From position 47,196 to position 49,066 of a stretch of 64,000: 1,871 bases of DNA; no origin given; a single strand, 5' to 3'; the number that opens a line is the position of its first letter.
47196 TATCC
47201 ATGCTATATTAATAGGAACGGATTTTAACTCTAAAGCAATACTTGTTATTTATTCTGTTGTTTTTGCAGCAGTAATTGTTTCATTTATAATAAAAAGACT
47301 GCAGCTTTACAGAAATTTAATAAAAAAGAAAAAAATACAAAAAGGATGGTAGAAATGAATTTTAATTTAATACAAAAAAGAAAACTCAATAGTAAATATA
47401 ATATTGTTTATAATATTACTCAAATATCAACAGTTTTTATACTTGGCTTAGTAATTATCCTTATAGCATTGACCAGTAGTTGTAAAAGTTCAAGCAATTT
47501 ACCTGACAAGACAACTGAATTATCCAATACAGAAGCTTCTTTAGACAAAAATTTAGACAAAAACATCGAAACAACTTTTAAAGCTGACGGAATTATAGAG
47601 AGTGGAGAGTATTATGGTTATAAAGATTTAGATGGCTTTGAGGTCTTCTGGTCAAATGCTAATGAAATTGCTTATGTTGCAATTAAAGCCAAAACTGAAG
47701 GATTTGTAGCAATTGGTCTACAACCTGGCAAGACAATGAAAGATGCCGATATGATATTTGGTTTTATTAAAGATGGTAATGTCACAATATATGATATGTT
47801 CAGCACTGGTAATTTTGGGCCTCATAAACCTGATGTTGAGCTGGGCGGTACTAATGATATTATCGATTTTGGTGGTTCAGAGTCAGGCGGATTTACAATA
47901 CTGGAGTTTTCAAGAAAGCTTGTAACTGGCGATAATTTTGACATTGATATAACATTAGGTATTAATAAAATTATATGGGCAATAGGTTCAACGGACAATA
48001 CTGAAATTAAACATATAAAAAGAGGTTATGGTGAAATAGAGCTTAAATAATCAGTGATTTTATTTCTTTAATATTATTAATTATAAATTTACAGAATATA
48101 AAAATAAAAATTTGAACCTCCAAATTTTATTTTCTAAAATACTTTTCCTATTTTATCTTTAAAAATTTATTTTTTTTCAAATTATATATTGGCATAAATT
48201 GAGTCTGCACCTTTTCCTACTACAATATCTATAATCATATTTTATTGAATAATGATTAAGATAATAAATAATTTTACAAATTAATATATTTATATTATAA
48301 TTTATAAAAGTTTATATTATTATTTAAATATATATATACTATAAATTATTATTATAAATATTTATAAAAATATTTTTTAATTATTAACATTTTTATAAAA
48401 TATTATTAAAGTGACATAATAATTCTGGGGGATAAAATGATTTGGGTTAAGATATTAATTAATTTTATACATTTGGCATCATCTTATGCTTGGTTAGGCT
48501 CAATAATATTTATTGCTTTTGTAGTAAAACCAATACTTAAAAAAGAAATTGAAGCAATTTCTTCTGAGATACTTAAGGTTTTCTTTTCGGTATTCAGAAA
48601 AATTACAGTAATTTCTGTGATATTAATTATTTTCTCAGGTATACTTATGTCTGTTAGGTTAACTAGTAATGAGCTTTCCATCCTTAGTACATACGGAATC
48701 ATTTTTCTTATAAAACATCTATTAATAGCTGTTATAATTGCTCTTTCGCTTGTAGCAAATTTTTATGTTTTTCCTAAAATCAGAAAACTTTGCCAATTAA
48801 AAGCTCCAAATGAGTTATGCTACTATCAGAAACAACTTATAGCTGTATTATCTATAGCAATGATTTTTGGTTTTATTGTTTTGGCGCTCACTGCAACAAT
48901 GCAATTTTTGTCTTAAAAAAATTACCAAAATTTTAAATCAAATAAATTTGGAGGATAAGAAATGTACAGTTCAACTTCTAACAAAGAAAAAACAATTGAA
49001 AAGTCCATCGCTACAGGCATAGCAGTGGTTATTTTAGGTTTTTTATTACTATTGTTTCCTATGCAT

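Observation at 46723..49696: Four-gene extracytoplasmic redox/metal locus: bis-heme FRD membrane protein + DOMON lipoprotein + CopD-like 4-TM protein + LAYTG-anchored Cys/His surface protein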

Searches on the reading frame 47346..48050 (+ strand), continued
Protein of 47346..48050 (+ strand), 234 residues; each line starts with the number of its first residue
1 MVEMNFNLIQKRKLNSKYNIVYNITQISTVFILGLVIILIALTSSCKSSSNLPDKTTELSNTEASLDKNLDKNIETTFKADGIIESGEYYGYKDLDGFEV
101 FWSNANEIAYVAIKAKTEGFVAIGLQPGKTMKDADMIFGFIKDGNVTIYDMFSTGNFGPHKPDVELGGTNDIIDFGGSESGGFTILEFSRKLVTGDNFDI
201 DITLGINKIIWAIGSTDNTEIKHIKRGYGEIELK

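Call 77: search_protein_families(library=pfam, proteins=[L022:119-1063:+, L028:31-2061:+, L031:6321-8471:+, L042:6309-8498:+, L079:7917-9062:+, L066:1562-4252:+, L017:5-355:+, L017:466-993:+, L017:997-1416:+, L017:2394-3077:+], max_evalue=0.001)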
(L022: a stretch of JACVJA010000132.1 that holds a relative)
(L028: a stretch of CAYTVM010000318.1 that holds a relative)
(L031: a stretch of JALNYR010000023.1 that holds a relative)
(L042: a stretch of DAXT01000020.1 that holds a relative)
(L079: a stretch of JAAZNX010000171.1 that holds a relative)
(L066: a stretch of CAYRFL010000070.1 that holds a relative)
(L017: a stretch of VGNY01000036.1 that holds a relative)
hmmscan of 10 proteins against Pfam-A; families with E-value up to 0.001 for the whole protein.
L022:119-1063:+ (314 aa): 4 families
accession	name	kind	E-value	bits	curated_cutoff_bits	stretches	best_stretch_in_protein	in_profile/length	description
PF03351.22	DOMON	-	2.5e-19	70.1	32.7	1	174-291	3-123/124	DOMON domain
PF13360.13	PQQ_2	-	3.2e-12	47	27.6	1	32-96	39-103/233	Outer membrane protein assembly factor BamB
PF13570.13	Beta-prop_ACSF4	-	2.5e-08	34.1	133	1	31-108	24-105/329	Beta-alanine-activating enzyme, beta-propeller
PF01011.28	PQQ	-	9.6e-05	21.7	26.7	0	59-100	539-582/595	Glucose/ethanol/alcohol dehydrogenase, beta-propeller domain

L028:31-2061:+ (676 aa): 4 families
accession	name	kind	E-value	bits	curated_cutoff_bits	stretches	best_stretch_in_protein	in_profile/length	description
PF01011.28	PQQ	-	2.6e-42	145.7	26.7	3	179-334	183-337/595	Glucose/ethanol/alcohol dehydrogenase, beta-propeller domain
PF13360.13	PQQ_2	-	2.5e-26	93.2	27.6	3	400-463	41-104/233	Outer membrane protein assembly factor BamB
PF03351.22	DOMON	-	4e-21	76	32.7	1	538-656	3-124/124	DOMON domain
PF13570.13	Beta-prop_ACSF4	-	1.5e-19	71.1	133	1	397-476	24-105/329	Beta-alanine-activating enzyme, beta-propeller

L031:6321-8471:+ (716 aa): 5 families
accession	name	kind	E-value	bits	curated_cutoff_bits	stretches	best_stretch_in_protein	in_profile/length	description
PF01011.28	PQQ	-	1.9e-47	162.8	26.7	2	219-373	184-337/595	Glucose/ethanol/alcohol dehydrogenase, beta-propeller domain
PF13360.13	PQQ_2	-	5.8e-32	111.7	27.6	4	429-501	31-103/233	Outer membrane protein assembly factor BamB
PF03351.22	DOMON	-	1.4e-22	80.6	32.7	1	578-696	3-124/124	DOMON domain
PF13570.13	Beta-prop_ACSF4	-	1.8e-18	67.4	133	1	436-516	108-190/329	Beta-alanine-activating enzyme, beta-propeller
PF25293.1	Beta-prop_EMC1_N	-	6.5e-06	26.4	34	0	308-380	45-107/219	EMC1 N-terminal beta-propeller domain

L042:6309-8498:+ (729 aa): 4 families
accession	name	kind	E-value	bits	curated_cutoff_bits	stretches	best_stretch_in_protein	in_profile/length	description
PF01011.28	PQQ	-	2.6e-47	162.3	26.7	2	180-356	164-337/595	Glucose/ethanol/alcohol dehydrogenase, beta-propeller domain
PF13360.13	PQQ_2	-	4.2e-32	112.1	27.6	3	425-581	3-156/233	Outer membrane protein assembly factor BamB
PF03351.22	DOMON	-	3.5e-25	89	32.7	1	585-703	3-123/124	DOMON domain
PF13570.13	Beta-prop_ACSF4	-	1.4e-13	51.4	133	1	425-495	29-101/329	Beta-alanine-activating enzyme, beta-propeller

L079:7917-9062:+ (381 aa): 2 families
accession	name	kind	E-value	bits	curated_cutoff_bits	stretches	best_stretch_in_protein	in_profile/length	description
PF09968.15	DUF2202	-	3.4e-57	193.2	22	1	221-379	1-160/162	Uncharacterized protein domain (DUF2202)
PF03351.22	DOMON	-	4.8e-27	95.1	32.7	1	66-183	4-123/124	DOMON domain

L066:1562-4252:+ (896 aa): 9 families
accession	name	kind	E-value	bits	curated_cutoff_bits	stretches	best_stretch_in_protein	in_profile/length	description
PF09136.16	Glucodextran_B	-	6.1e-46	154.7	27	5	501-585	1-81/83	Glucodextranase, domain B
PF17957.7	Big_7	-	8.8e-40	135.6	24.1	5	222-282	1-61/70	Bacterial Ig domain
PF03351.22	DOMON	-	3.4e-29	102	32.7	1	612-734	1-124/124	DOMON domain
PF19077.6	Big_13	-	2.3e-15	57.4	27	1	516-583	28-96/102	Bacterial Ig-like domain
PF13750.12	Big_3_3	-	8.6e-09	35.7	27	0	471-499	124-152/157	Bacterial Ig-like domain (group 3)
PF03188.21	Cytochrom_B561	-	1.7e-07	32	23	1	770-890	1-130/137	Eukaryotic cytochrome b561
PF12044.14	Metallopep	-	2.7e-07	30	27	0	319-413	2-99/427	Putative peptidase family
PF02494.22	HYR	-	1.5e-06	28.9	21.7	0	557-584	53-80/81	HYR domain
PF07495.19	Y_Y_Y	-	7.1e-06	26.3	26.6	0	556-585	33-62/65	Y_Y_Y domain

L017:5-355:+ (116 aa): 0 families

L017:466-993:+ (175 aa): 3 families
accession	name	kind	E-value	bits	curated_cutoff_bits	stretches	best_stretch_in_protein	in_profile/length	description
PF01965.30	DJ-1_PfpI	-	2.6e-54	183.9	26.6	1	7-171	1-164/165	DJ-1/PfpI family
PF00117.34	GATase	-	0.00059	20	22.8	1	57-116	28-87/190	Glutamine amidotransferase class-I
PF07685.20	GATase_3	-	0.00077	19.6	27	0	59-114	31-88/196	CobB/CobQ-like glutamine amidotransferase domain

L017:997-1416:+ (139 aa): 2 families
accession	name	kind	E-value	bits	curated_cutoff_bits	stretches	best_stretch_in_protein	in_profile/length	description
PF13380.12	CoA_binding_2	-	1.2e-43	148.7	22.8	1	12-123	1-112/116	CoA binding domain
PF02629.25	CoA_binding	-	5.3e-07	30.7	22.3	1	13-95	5-92/97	CoA binding domain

L017:2394-3077:+ (227 aa): 1 family
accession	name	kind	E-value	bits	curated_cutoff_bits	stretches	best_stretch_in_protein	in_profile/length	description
PF00174.25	Oxidored_molyb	-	4.2e-36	124.5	24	1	66-209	6-169/169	Oxidoreductase molybdopterin binding domain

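Call 84: search_protein_families(library=padloc, proteins=[window:47346-48050:+], max_evalue=0.01)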
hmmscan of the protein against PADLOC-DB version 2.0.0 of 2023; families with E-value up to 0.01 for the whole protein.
window:47346-48050:+ (234 aa): 0 families

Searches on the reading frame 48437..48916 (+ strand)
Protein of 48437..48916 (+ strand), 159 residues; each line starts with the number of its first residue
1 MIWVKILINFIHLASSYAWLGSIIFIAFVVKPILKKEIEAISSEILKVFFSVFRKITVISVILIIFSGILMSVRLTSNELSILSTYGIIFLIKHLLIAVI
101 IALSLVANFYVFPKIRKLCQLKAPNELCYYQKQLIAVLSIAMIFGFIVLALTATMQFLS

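Call 3: search_protein_families(library=pfam, proteins=[window:48437-48916:+], max_evalue=1)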
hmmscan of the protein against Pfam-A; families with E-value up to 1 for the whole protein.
window:48437-48916:+ (159 aa): 5 families
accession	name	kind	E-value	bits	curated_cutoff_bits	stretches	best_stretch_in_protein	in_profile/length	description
PF05425.18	CopD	-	1.9e-10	41.5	32.1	1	50-154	4-104/105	Copper resistance protein D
PF13664.11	DUF4149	-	2.2e-06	28.3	24.6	1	18-118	5-96/102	Domain of unknown function (DUF4149)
PF20082.4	DUF6476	-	0.42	11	24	1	131-152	9-30/91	Family of unknown function (DUF6476)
PF25157.1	Vps8_C_schizo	-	0.64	10.2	27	1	32-51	11-30/37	Schizosaccharomyces Vps8, C-terminal domain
PF10027.14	DUF2269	-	0.78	10.2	28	0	7-150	2-137/150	Predicted integral membrane protein (DUF2269)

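Call 4: search_protein_families(library=ncbifam, proteins=[window:48437-48916:+], max_evalue=1)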
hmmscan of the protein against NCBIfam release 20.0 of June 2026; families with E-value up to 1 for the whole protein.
window:48437-48916:+ (159 aa): 3 families
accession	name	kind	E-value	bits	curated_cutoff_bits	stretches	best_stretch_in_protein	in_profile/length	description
NF033808.0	copper_CopD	equivalog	2.1e-13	50.6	195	1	3-156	145-290/295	copper homeostasis membrane protein CopD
NF008480.0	PRK11380.1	equivalog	0.17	11.2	386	1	34-142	23-117/353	hypothetical protein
NF040508.1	LVIS_2131_fam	hypoth_equivalog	0.69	9.8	100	1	17-76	8-67/202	LVIS_2131 family protein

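Call 60: search_solved_structures(query=window:48437-48916:+, max_evalue=10, show_alignments=2)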
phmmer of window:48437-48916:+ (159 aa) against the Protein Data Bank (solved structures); distinct sequences matched with E-value up to 10: 0.

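Call 84: search_protein_families(library=padloc, proteins=[window:48437-48916:+], max_evalue=0.01)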
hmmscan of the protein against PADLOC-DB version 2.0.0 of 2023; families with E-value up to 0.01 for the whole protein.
window:48437-48916:+ (159 aa): 0 families
